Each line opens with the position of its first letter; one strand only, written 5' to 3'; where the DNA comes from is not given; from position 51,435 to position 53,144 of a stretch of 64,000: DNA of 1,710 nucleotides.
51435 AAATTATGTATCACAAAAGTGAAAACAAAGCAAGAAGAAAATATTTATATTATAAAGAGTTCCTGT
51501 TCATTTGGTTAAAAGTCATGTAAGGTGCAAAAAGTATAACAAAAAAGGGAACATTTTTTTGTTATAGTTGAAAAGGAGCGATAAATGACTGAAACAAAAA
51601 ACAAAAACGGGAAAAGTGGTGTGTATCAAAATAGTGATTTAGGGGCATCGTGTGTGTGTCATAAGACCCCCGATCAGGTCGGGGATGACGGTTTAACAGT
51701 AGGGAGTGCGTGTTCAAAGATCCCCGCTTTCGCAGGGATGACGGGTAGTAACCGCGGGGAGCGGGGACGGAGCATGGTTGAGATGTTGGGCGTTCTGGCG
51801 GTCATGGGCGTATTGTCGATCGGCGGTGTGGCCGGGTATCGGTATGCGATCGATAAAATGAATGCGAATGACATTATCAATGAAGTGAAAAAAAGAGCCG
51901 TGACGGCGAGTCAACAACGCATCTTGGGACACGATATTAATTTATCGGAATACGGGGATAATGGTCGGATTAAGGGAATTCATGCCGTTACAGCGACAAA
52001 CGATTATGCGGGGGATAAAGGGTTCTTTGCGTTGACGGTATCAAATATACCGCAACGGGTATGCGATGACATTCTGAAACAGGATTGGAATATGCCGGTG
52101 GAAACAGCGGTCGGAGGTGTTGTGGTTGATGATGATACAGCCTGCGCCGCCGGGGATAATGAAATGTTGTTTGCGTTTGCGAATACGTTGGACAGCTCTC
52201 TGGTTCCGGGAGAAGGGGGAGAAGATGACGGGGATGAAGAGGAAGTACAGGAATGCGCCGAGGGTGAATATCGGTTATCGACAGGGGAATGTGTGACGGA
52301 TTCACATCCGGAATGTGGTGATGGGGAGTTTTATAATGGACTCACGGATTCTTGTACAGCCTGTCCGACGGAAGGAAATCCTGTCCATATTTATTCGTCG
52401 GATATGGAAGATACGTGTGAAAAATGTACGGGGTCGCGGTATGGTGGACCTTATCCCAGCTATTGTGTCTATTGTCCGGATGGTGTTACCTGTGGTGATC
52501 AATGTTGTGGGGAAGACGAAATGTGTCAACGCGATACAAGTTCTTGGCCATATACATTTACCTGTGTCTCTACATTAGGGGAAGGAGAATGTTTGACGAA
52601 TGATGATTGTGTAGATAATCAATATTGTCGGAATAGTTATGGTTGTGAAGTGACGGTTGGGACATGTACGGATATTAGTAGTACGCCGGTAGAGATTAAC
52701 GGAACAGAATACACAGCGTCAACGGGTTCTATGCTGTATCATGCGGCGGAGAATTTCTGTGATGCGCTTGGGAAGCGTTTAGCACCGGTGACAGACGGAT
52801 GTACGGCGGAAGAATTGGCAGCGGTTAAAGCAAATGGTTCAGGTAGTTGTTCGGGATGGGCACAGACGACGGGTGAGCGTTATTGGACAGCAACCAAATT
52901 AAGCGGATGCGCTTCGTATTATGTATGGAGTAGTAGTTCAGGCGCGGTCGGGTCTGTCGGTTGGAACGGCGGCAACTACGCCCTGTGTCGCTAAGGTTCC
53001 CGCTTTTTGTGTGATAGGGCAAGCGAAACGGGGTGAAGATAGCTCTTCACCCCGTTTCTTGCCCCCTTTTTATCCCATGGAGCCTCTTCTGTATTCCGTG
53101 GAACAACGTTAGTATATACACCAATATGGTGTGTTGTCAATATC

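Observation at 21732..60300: Five-locus cassette family that looks like a recombinational surface-variation system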

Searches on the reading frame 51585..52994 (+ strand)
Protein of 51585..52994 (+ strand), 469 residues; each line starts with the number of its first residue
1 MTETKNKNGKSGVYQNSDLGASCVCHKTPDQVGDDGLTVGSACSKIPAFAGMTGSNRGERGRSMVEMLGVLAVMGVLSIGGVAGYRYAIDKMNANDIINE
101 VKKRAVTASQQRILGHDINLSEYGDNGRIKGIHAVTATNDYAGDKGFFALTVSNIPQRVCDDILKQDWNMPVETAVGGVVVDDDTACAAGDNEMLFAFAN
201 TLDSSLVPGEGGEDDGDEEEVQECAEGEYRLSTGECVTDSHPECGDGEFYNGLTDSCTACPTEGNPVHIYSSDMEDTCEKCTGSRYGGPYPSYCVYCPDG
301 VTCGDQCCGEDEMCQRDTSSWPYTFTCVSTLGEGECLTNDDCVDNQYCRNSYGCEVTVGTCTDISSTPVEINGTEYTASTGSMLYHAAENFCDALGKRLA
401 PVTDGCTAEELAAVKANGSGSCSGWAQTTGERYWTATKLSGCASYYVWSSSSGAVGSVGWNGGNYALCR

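Call 11: search_protein_families(library=pfam, proteins=[window:51585-52994:+], max_evalue=1)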
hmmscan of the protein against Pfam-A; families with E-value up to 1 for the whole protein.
window:51585-52994:+ (469 aa): 1 family
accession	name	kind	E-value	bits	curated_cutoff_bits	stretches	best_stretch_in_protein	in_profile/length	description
PF07963.17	N_methyl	-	0.19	11.8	21.2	1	57-80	2-25/27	Prokaryotic N-terminal methylation motif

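Call 12: search_protein_families(library=ncbifam, proteins=[window:51585-52994:+], max_evalue=1)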
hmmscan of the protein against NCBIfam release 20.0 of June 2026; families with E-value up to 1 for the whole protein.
window:51585-52994:+ (469 aa): 0 families

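Call 104: find_encoding_contigs(protein=window:51585-52994:+, flank=1500, max_places=10)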
Protein window:51585-52994:+ (469 aa): no gene with exactly this product is on record in the collection.
